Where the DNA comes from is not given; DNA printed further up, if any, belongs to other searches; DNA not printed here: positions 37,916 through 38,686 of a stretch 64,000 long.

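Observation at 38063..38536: Ribosomal protein L31 fused to an RNA polymerase alpha-subunit C-terminal-domain-like module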

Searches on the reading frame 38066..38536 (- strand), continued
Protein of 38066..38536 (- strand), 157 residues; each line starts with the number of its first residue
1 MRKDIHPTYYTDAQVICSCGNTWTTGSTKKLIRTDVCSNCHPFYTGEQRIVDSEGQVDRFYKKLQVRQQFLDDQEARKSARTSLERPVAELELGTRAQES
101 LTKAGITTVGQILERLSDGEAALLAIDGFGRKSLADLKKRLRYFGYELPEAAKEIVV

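Call 6: find_homologous_proteins(query=window:38066-38536:-)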
Query window:38066-38536:- (157 aa): 7949 proteins with E <= 0.001 among 8000 candidates; the best 120 are listed.
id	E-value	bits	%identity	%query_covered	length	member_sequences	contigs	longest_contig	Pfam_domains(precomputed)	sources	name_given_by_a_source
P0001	6.3e-97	340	98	100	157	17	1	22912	PF01197.24,PF03118.22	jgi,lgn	-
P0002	3.3e-88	311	89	100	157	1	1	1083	PF01197.24,PF03118.22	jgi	jgi:large subunit ribosomal protein L31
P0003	1.6e-87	309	89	100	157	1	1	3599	PF01197.24,PF03118.22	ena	-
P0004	1.6e-86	306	87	100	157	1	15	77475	PF01197.24,PF03118.22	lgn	-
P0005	1.7e-84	299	86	100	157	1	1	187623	PF01197.24,PF03118.22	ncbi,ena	-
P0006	6.1e-84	297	85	100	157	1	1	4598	PF01197.24,PF03118.22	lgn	-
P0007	1.0e-83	297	84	100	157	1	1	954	PF01197.24,PF03118.22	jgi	jgi:large subunit ribosomal protein L31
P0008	1.0e-83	297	85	100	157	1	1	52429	PF01197.24,PF03118.22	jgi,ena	-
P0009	1.2e-83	297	85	100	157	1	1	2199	PF01197.24,PF03118.22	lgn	-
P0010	1.2e-83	297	85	100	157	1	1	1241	PF01197.24,PF03118.22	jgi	jgi:large subunit ribosomal protein L31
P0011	1.6e-83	296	85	100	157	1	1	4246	PF01197.24,PF03118.22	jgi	-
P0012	1.6e-83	296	85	100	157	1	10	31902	PF01197.24,PF03118.22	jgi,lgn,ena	jgi:large subunit ribosomal protein L31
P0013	1.6e-83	296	85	100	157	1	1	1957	PF01197.24,PF03118.22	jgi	jgi:large subunit ribosomal protein L31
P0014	1.6e-83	296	85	100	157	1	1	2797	PF01197.24,PF03118.22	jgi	jgi:large subunit ribosomal protein L31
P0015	2.2e-83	296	85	100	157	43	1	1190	PF01197.24,PF03118.22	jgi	jgi:large subunit ribosomal protein L31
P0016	2.2e-83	296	85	100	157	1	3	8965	PF01197.24,PF03118.22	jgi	jgi:large subunit ribosomal protein L31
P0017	4.2e-83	295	84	100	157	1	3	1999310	PF01197.24,PF03118.22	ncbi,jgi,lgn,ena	jgi:large subunit ribosomal protein L31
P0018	4.4e-83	295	85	100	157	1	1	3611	PF01197.24,PF03118.22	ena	-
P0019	7.3e-83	294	83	100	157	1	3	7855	PF01197.24,PF03118.22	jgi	jgi:large subunit ribosomal protein L31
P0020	1.0e-82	294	83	100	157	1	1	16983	PF01197.24,PF03118.22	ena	-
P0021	1.1e-82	293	83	100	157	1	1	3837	PF01197.24,PF03118.22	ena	-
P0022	1.2e-82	293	84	100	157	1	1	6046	PF01197.24,PF03118.22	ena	-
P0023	1.5e-82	293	82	100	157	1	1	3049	PF01197.24,PF03118.22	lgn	-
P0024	1.5e-82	293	83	100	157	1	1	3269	PF01197.24,PF03118.22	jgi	jgi:large subunit ribosomal protein L31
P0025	1.6e-82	293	83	100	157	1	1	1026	PF01197.24,PF03118.22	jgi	-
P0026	2.2e-82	292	84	100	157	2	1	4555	PF01197.24,PF03118.22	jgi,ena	-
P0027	3.0e-82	292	84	100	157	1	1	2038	PF01197.24,PF03118.22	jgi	jgi:large subunit ribosomal protein L31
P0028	3.3e-82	292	82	100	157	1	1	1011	PF01197.24,PF03118.22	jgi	-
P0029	5.3e-82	291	82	100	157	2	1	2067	PF01197.24,PF03118.22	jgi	jgi:large subunit ribosomal protein L31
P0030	5.6e-82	291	82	100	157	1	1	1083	PF01197.24,PF03118.22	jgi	jgi:large subunit ribosomal protein L31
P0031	1.5e-81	290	82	100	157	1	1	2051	PF01197.24,PF03118.22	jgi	jgi:large subunit ribosomal protein L31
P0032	2.0e-81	289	82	100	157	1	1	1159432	PF01197.24,PF03118.22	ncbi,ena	-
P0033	3.8e-81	288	80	100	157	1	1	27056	PF01197.24,PF03118.22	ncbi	-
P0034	3.8e-81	288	81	100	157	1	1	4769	PF01197.24,PF03118.22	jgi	jgi:large subunit ribosomal protein L31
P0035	4.8e-81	288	80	100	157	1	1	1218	PF01197.24,PF03118.22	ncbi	-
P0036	5.2e-81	288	82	100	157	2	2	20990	PF01197.24,PF03118.22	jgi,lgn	jgi:large subunit ribosomal protein L31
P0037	7.2e-81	288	81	100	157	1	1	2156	PF01197.24,PF03118.22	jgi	jgi:large subunit ribosomal protein L31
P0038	7.2e-81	287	81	100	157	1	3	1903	PF01197.24,PF03118.22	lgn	-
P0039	7.6e-81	287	82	100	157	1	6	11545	PF01197.24,PF03118.22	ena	-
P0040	8.4e-81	287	83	100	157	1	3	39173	PF01197.24,PF03118.22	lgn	-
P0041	1.0e-80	287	80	100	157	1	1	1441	PF01197.24,PF03118.22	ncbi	-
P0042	1.4e-80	287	80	100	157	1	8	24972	PF01197.24,PF03118.22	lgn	-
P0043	1.4e-80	287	80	100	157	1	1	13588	PF01197.24,PF03118.22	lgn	-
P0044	1.4e-80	287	80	100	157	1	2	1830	PF01197.24,PF03118.22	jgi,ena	-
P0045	2.0e-80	286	81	100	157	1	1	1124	PF01197.24,PF03118.22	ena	-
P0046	2.6e-80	286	81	100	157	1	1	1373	PF01197.24,PF03118.22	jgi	jgi:large subunit ribosomal protein L31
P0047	2.8e-80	286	82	100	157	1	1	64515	PF01197.24,PF03118.22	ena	-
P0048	3.0e-80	285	80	100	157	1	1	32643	PF01197.24,PF03118.22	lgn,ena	-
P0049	3.6e-80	285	81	100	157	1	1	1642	PF01197.24,PF03118.22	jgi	jgi:large subunit ribosomal protein L31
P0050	3.7e-80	285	80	100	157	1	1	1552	PF01197.24,PF03118.22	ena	-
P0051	3.7e-80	285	80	100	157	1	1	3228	PF01197.24,PF03118.22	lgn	-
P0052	3.9e-80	285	82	100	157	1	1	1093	PF01197.24,PF03118.22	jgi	jgi:large subunit ribosomal protein L31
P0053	4.5e-80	285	82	100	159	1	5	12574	PF01197.24,PF03118.22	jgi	jgi:large subunit ribosomal protein L31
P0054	4.7e-80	285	80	100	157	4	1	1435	PF01197.24,PF03118.22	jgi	jgi:large subunit ribosomal protein L31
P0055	4.9e-80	285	81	99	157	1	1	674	PF01197.24,PF03118.22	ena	-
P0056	5.1e-80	285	80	100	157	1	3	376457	PF01197.24,PF03118.22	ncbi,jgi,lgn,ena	jgi:large subunit ribosomal protein L31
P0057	5.2e-80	285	80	100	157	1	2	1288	PF01197.24,PF03118.22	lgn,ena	-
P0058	5.7e-80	285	80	100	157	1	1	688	PF01197.24,PF03118.22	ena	-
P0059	6.2e-80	284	82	100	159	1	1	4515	PF01197.24,PF03118.22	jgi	jgi:large subunit ribosomal protein L31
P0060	6.8e-80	284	80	100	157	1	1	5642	PF01197.24,PF03118.22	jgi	-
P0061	7.1e-80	284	79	100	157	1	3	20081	PF01197.24,PF03118.22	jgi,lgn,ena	jgi:large subunit ribosomal protein L31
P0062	7.3e-80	284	82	100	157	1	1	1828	PF01197.24,PF03118.22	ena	-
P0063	7.4e-80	284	82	100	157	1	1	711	PF01197.24,PF03118.22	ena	-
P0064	7.4e-80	284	80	100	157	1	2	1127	PF01197.24,PF03118.22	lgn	-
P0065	9.5e-80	284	79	100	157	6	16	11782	PF01197.24,PF03118.22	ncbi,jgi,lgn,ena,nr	ncbi:MAG: 50S ribosomal protein L31 [Anaerolineales bacterium]|nr:50S ribosomal protein L31 [Anaerol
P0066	9.7e-80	284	80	100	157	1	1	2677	PF01197.24,PF03118.22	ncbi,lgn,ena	-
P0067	9.7e-80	284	79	100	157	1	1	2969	PF01197.24,PF03118.22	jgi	-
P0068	9.9e-80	284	79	100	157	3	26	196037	PF01197.24,PF03118.22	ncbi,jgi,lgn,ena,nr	ncbi:MAG: 50S ribosomal protein L31 [Anaerolineae bacterium UTCFX2]|jgi:large subunit ribosomal prot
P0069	1.3e-79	283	80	100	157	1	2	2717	PF01197.24,PF03118.22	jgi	-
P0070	1.3e-79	283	80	100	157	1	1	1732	PF01197.24,PF03118.22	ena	-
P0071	1.3e-79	283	80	100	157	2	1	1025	PF01197.24,PF03118.22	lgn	-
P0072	1.4e-79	283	79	100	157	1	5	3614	PF01197.24,PF03118.22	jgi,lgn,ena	jgi:large subunit ribosomal protein L31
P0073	1.4e-79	283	80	100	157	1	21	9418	PF01197.24,PF03118.22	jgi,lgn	-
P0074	1.4e-79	283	79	100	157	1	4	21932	PF01197.24,PF03118.22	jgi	jgi:large subunit ribosomal protein L31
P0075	1.4e-79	283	81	100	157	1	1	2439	PF01197.24,PF03118.22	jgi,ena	jgi:large subunit ribosomal protein L31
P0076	1.4e-79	283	81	100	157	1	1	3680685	PF01197.24,PF03118.22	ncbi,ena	-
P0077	1.8e-79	283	80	100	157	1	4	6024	PF01197.24,PF03118.22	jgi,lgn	-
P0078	1.9e-79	283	80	100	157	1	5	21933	PF01197.24,PF03118.22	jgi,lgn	jgi:large subunit ribosomal protein L31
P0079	1.9e-79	283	78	100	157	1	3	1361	PF01197.24,PF03118.22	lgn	-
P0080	2.4e-79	283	79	100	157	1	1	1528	PF01197.24,PF03118.22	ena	-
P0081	2.5e-79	283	80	100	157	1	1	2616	PF01197.24,PF03118.22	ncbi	-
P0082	2.5e-79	282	78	100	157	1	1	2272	PF01197.24,PF03118.22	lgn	-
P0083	2.6e-79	282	78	100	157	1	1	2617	PF01197.24,PF03118.22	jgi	jgi:large subunit ribosomal protein L31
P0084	3.0e-79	282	79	100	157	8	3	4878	PF01197.24,PF03118.22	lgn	-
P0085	3.0e-79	282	79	100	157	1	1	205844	PF01197.24,PF03118.22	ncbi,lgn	-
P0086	3.5e-79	282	78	100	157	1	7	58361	PF01197.24,PF03118.22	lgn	-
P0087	3.6e-79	282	79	100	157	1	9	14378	PF01197.24,PF03118.22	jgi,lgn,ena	-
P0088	3.6e-79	282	78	100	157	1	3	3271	PF01197.24,PF03118.22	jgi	jgi:large subunit ribosomal protein L31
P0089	3.7e-79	282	80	100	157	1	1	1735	PF01197.24,PF03118.22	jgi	jgi:large subunit ribosomal protein L31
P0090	3.7e-79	282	80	100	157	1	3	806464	PF01197.24,PF03118.22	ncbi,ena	-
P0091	3.9e-79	282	80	100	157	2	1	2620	PF01197.24,PF03118.22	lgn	-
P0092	4.4e-79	282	78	100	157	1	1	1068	PF01197.24,PF03118.22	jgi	jgi:large subunit ribosomal protein L31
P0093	4.4e-79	282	81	100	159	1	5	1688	PF01197.24,PF03118.22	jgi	jgi:large subunit ribosomal protein L31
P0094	4.8e-79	282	80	100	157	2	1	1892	PF01197.24,PF03118.22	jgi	jgi:large subunit ribosomal protein L31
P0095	5.0e-79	282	78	100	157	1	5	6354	PF01197.24,PF03118.22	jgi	jgi:large subunit ribosomal protein L31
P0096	5.0e-79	282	80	100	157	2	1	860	PF01197.24,PF03118.22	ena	-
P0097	5.6e-79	281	79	100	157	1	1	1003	PF01197.24,PF03118.22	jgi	jgi:large subunit ribosomal protein L31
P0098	5.7e-79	281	80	100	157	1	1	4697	PF01197.24,PF03118.22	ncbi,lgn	-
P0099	5.9e-79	281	80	100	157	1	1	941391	PF01197.24,PF03118.22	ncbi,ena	-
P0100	6.6e-79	281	78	100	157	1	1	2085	PF01197.24,PF03118.22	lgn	-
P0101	6.7e-79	281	79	100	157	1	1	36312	PF01197.24,PF03118.22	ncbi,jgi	jgi:large subunit ribosomal protein L31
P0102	6.9e-79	281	78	100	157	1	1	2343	PF01197.24,PF03118.22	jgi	jgi:large subunit ribosomal protein L31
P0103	7.2e-79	281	78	100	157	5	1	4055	PF01197.24,PF03118.22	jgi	jgi:large subunit ribosomal protein L31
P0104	7.9e-79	281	80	100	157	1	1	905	PF01197.24,PF03118.22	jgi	jgi:large subunit ribosomal protein L31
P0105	8.6e-79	281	79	100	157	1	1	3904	PF01197.24,PF03118.22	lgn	-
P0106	9.3e-79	281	78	100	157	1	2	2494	PF01197.24,PF03118.22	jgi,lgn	-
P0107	9.3e-79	281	79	100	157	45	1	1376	PF01197.24,PF03118.22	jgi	jgi:large subunit ribosomal protein L31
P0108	9.3e-79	281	78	100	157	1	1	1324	PF01197.24,PF03118.22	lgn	-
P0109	9.3e-79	281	80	100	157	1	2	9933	PF01197.24,PF03118.22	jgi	jgi:large subunit ribosomal protein L31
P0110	9.7e-79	281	83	97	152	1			PF01197.24,PF03118.22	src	-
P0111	9.7e-79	281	79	100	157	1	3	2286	PF01197.24,PF03118.22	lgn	-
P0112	1.0e-78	280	78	100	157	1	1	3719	PF01197.24,PF03118.22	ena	-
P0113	1.1e-78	280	78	100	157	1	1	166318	PF01197.24,PF03118.22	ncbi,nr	ncbi:MAG: 50S ribosomal protein L31 [Anaerolineales bacterium]|nr:50S ribosomal protein L31 [Anaerol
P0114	1.1e-78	280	78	100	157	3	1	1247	PF01197.24,PF03118.22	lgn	-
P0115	1.1e-78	280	78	100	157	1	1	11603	PF01197.24,PF03118.22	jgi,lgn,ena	-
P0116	1.1e-78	280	79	100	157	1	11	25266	PF01197.24,PF03118.22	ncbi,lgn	-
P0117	1.2e-78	280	79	100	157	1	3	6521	PF01197.24,PF03118.22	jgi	jgi:large subunit ribosomal protein L31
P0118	1.2e-78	280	78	100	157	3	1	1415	PF01197.24,PF03118.22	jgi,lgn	jgi:large subunit ribosomal protein L31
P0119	1.3e-78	280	79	100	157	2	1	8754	PF01197.24,PF03118.22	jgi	jgi:large subunit ribosomal protein L31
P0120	1.3e-78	280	78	100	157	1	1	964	PF01197.24,PF03118.22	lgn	-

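Call 39: predict_structure(alignment_id=A2)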
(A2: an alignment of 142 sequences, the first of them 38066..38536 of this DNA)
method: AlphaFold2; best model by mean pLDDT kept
length: 157 residues; sequences in the alignment: 142
mean_pLDDT: 77.5   pTM: 0.47
mean pLDDT of the five models: 77.5, 74.9, 74.5, 72.4, 71.0
residues with pLDDT >= 90: 1; 70-90: 122; 50-70: 22; < 50: 12
segments of 3 or more residues with pLDDT < 50: 49-53, 55-57, 155-157
pLDDT, mean of each block of 10 residues (from residue 1): 69 86 84 80 62 50 78 79 83 86 88 85 83 87 81 53
secondary structure, 60 per line:
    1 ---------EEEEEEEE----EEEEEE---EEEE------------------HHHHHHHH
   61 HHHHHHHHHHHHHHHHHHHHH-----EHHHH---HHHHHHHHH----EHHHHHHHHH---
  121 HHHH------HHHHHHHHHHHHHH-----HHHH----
elements in order: E10-17 E22-27 E31-34 H53-81 H88-91 H95-103 H109-117 H121-124 H131-144 H150-153

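Call 43: fold_search(model_id=the predicted structure, library=pdb)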
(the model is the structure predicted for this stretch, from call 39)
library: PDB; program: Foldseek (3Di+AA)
matches with E <= 10: 227; with E <= 0.001: 33
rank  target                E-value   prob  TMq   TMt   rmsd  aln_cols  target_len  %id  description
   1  4v9r_B4               1.1e-05  1.00  0.25  0.51   9.7        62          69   55  Crystal structure of antibiotic DITYROMYCIN bound to 70S ribosome (released 2014-07-09)
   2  3j9w_B3               1.9e-05  1.00  0.24  0.53   9.0        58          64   48  Cryo-EM structure of the Bacillus subtilis MifM-stalled ribosome complex (released 2015-04-29)
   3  8cd1_Le               3.6e-05  1.00  0.22  0.46  11.7        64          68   53  70S-PHIKZ014 (released 2024-01-24)
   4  5mdy_a                3.8e-05  1.00  0.23  0.50  11.5        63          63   52  Structure of ArfA and TtRF2 bound to the 70S ribosome (pre-accommodated state) (released 2016-12-21)
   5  7nbu_l                5.6e-05  1.00  0.22  0.24  11.7        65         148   51  Structure of the HigB1 toxin mutant K95A from Mycobacterium tuberculosis (Rv1955) and its target, the cspA mRNA, on th (released 2022-03-02)
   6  7n1p_Le               5.6e-05  1.00  0.22  0.44  11.5        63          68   52  Elongating 70S ribosome complex in a classical pre-translocation (PRE-C) conformation (released 2021-07-14)
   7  4v8a_A4               6.8e-05  1.00  0.24  0.65   4.3        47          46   53  The structure of thermorubin in complex with the 70S ribosome from Thermus thermophilus. (released 2014-07-09)
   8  5o61_g                6.8e-05  1.00  0.23  0.54  10.7        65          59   48  The complete structure of the Mycobacterium smegmatis 70S ribosome (released 2017-07-12)
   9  9d7r_24               9.9e-05  1.00  0.24  0.50   9.6        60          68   57  Crystal structure of the wild-type Thermus thermophilus 70S ribosome in complex with Fva1 antimicrobial peptide, mRNA (released 2024-11-13)
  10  9syh_4                1.2e-04  1.00  0.22  0.49  10.7        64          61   48  E. coli 70S ribosome from deltaRlmE strain (released 2026-03-18)
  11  6szs_5                1.3e-04  1.00  0.22  0.46  11.8        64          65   52  Release factor-dependent ribosome rescue by BrfA in the Gram-positive bacterium Bacillus subtilis (released 2019-12-04)
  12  5zeb_2                1.4e-04  1.00  0.22  0.46  12.2        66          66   53  M. Smegmatis P/P state 70S ribosome structure (released 2018-09-26)
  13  5x8t_0                1.8e-04  1.00  0.24  0.52  11.7        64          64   41  Structure of the 50S large subunit of chloroplast ribosome from spinach (released 2017-06-07)
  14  8qcq_6                1.9e-04  1.00  0.24  0.67   3.6        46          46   52  B. subtilis ApdA-stalled ribosomal complex (released 2024-03-20)
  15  6ha1_6                1.9e-04  1.00  0.24  0.53  10.0        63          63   51  Cryo-EM structure of a 70S Bacillus subtilis ribosome translating the ErmD leader peptide in complex with telithromyci (released 2018-08-29)
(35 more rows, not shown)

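Call 64: find_encoding_contigs(protein=window:38066-38536:-, flank=2000, max_places=4)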
Protein window:38066-38536:- (157 aa): no gene with exactly this product is on record in the collection.

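Call 65: find_encoding_contigs(protein=P0076, flank=6000, max_places=2)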
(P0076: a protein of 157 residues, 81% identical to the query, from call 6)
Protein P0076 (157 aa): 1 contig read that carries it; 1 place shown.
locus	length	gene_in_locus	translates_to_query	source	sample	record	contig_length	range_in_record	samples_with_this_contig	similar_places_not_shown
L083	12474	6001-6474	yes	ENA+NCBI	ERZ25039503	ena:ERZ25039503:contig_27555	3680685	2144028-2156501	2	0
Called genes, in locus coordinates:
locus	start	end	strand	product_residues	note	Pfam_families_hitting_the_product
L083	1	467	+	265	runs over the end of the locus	PF00005:ABC_tran, PF13304:AAA_21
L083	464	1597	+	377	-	PF16949:ABC_tran_2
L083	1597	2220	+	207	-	PF12730:ABC2_membrane_4 (weak), PF16949:ABC_tran_2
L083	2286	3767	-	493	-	PF00391:PEP-utilizers, PF02896:PEP-utilizers_C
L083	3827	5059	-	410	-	PF01326:PPDK_N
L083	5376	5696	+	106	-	PF00829:Ribosomal_L21p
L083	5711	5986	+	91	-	PF01016:Ribosomal_L27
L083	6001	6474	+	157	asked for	PF01197:Ribosomal_L31, PF03118:RNA_pol_A_CTD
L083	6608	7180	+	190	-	PF00265:TK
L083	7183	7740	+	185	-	PF14681:UPRTase (weak), PF00156:Pribosyltran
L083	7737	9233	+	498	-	PF01743:PolyA_pol, PF12627:PolyA_pol_RNAbd, PF01966:HD, PF13735:tRNA_NucTran2_2 (weak)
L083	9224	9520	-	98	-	-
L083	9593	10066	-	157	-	PF00072:Response_reg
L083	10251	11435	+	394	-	PF00512:HisKA, PF02518:HATPase_c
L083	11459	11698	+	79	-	-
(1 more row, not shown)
